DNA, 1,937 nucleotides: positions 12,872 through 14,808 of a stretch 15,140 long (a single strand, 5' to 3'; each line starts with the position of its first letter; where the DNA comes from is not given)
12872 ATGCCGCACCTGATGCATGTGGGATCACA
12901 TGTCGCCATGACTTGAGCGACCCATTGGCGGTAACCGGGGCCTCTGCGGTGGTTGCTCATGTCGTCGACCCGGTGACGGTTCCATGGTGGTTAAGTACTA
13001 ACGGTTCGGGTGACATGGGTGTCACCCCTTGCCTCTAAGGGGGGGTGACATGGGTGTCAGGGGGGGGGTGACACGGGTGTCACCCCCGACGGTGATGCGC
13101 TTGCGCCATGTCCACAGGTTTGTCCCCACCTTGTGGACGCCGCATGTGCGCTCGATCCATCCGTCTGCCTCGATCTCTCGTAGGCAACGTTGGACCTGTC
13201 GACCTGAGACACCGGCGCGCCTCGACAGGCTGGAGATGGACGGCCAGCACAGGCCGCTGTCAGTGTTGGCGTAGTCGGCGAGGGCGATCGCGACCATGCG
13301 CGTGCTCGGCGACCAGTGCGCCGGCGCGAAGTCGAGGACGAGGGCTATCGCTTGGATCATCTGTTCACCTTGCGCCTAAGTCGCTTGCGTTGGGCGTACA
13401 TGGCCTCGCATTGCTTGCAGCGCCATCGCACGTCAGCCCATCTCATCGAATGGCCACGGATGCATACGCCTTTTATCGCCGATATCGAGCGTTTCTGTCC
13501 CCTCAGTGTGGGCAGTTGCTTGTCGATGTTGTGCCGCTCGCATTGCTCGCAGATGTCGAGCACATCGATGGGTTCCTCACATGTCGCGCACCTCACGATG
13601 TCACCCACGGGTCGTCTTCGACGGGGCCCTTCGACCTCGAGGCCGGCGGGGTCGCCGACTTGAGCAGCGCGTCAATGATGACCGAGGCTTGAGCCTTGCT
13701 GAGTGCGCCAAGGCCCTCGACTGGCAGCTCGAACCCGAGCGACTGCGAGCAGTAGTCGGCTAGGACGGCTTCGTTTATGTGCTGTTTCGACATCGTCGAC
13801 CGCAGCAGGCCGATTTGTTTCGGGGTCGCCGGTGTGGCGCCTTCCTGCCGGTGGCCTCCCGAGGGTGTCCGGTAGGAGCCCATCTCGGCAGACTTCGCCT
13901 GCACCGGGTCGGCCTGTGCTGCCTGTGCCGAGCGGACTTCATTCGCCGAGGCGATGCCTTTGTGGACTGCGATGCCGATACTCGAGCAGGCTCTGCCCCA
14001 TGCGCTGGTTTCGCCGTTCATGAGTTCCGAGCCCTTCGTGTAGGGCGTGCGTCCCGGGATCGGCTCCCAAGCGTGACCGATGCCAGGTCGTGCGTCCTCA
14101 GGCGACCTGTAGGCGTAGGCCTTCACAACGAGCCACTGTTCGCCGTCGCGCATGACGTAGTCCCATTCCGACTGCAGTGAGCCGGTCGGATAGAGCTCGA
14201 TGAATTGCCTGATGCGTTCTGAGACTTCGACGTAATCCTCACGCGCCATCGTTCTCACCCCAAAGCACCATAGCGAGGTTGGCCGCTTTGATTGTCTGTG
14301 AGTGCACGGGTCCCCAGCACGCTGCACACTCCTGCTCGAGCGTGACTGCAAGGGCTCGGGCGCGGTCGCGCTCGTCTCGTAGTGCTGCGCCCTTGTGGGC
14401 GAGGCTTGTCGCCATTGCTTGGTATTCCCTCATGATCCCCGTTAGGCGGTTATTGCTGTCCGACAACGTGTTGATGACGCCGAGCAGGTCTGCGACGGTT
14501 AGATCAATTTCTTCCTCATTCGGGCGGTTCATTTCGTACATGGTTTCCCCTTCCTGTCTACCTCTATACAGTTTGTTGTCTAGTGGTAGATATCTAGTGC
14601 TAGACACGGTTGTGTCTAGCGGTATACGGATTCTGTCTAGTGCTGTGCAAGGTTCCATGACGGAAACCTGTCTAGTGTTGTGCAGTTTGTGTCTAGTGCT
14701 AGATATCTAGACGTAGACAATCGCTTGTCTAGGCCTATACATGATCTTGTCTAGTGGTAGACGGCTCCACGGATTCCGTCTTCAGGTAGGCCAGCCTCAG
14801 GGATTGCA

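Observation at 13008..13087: Three GC-clamped dyads GTGACA-YGGG-TGTCAC just upstream of the terminase: candidate cos/pac recognition sites, origin, or tandem RNA hairpins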

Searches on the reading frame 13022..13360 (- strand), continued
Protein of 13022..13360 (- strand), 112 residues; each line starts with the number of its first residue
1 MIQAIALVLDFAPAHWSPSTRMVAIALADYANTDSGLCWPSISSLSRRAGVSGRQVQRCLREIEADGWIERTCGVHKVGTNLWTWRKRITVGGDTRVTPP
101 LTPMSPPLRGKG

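Call 64: fold_search(model_id=the predicted structure, library=pdb)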
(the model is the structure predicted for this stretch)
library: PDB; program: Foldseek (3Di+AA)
matches with E <= 10: 1815; with E <= 0.001: 1
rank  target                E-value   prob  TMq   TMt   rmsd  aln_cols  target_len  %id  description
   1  3cta                  7.6e-04  1.00  0.48  0.31   2.5        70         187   23  Crystal structure of riboflavin kinase from Thermoplasma acidophilum (released 2008-04-29)
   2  5trd_A                1.4e-03  1.00  0.49  0.26   2.5        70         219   23  Structure of RbkR (Riboflavin Kinase) from Thermoplasma acidophilum determined in complex with CTP and its cognate DNA (released 2016-11-23)
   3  4ray_A                2.3e-03  1.00  0.56  0.47   3.4        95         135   19  Crystal structure of Magnetospirillum gryphiswaldense MSR-1 Apo-Fur (released 2015-07-15)
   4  5trd_B                3.0e-03  1.00  0.47  0.26   2.5        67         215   24  Structure of RbkR (Riboflavin Kinase) from Thermoplasma acidophilum determined in complex with CTP and its cognate DNA (released 2016-11-23)
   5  7kfs                  4.0e-03  1.00  0.47  0.39   2.8        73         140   23  Crystal structure of the MarR family transcriptional regulator from Variovorax paradoxus bound to Benzoic Acid (released 2021-11-10)
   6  8c7t_A                4.3e-03  1.00  0.43  0.21   4.9        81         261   18  Unliganded transcriptional pleiotropic repressor CodY from Enterococcus faecalis (released 2023-06-28)
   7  4rb1_B                4.8e-03  1.00  0.49  0.43   3.6        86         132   21  Crystal structure of Magnetospirillum gryphiswaldense MSR-1 Fur-Mn2+-E. coli Fur box (released 2015-07-15)
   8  4rb2_D                5.5e-03  1.00  0.49  0.42   3.6        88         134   18  Crystal structure of Magnetospirillum gryphiswaldense MSR-1 SeMet-Fur-Mn2+-feoAB1 operator (released 2015-07-15)
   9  7kk0                  6.2e-03  1.00  0.44  0.37   2.8        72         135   25  Crystal structure of the MarR family transcriptional regulator from Variovorax paradoxus bound to Catechol (released 2021-12-01)
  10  4omz_B                6.2e-03  1.00  0.46  0.51   4.8        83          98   14  Crystal Structure of NolR from Sinorhizobium fredii (released 2014-04-16)
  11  6fi9_A                6.6e-03  1.00  0.48  0.39   2.7        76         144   12  Crystal Structure of a zinc-responsive MarR family member, Lactococcus lactis ZitR (released 2019-02-20)
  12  8c3a_DM               7.0e-03  1.00  0.38  0.55   4.0        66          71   23  Crystal structure of ailanthone bound to the Candida albicans 80S ribosome (released 2024-01-10)
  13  3k0l_A                7.0e-03  1.00  0.44  0.37   6.2        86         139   20  Crystal Structure of Putative MarR Family Transcriptional Regulator from Acinetobacter sp. ADP (released 2009-10-13)
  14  7krh                  7.5e-03  1.00  0.47  0.39   5.1        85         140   21  Crystal structure of the MarR family transcriptional regulator from Variovorax paradoxus with S28A and R46A mutations (released 2021-12-01)
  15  7kjl                  8.4e-03  1.00  0.47  0.39   2.8        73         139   23  Crystal structure of the MarR family transcriptional regulator from Variovorax paradoxus bound to Salicylic acid (released 2021-12-01)
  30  4pql_B                1.4e-02  1.00  0.50  0.44   5.2        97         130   12  N-Terminal domain of DNA binding protein (released 2014-06-11)
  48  5kbj_H                1.9e-02  1.00  0.51  0.46   4.0        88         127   12  Structure of Rep-DNA complex (released 2016-06-29)
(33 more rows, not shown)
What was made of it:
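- Closest known: Iteron plasmids. Same: There are weak structural matches to RepA N-terminal domains 4pql and 5kbj (call 64).
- The closest structural matches are dimeric wHTH repressors that bind palindromes (call 64).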

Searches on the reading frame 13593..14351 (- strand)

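Call 9: search_protein_families(library=pfam, proteins=[window:13593-14351:-], max_evalue=0.01)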
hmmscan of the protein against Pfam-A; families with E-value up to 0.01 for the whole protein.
window:13593-14351:- (252 aa): 0 families

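Call 10: search_protein_families(library=phrogs, proteins=[window:13593-14351:-], max_evalue=0.001)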
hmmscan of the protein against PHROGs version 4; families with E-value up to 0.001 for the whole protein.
window:13593-14351:- (252 aa): 2 families
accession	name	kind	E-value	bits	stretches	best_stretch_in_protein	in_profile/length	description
phrog_23738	-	unknown function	6.3e-33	115.1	1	36-162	6-131/198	-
phrog_11717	-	unknown function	1.1e-18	68.7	1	35-235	25-197/208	-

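Call 63: search_protein_families(library=pfam, proteins=[window:13593-14249:-], max_evalue=1)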
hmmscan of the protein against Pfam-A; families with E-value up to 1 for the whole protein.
window:13593-14249:- (218 aa): 0 families

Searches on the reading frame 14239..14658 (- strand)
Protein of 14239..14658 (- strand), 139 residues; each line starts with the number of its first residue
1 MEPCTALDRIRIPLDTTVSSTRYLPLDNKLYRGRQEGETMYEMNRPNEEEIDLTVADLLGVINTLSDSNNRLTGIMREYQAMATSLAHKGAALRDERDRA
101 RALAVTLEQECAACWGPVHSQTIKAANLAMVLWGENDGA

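Call 9: search_protein_families(library=pfam, proteins=[window:14239-14658:-], max_evalue=0.01)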
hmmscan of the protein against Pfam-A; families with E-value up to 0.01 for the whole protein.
window:14239-14658:- (139 aa): 0 families

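Call 10: search_protein_families(library=phrogs, proteins=[window:14239-14658:-], max_evalue=0.001)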
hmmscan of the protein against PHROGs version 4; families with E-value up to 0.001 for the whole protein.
window:14239-14658:- (139 aa): 0 families

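Call 63: search_protein_families(library=pfam, proteins=[window:14239-14658:-], max_evalue=1)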
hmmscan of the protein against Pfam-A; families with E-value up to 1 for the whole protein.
window:14239-14658:- (139 aa): 1 family
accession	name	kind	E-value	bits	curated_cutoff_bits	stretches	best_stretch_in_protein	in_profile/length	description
PF14932.11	HAUS-augmin3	-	0.047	13.6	29.4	1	46-103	73-130/260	HAUS augmin-like complex subunit 3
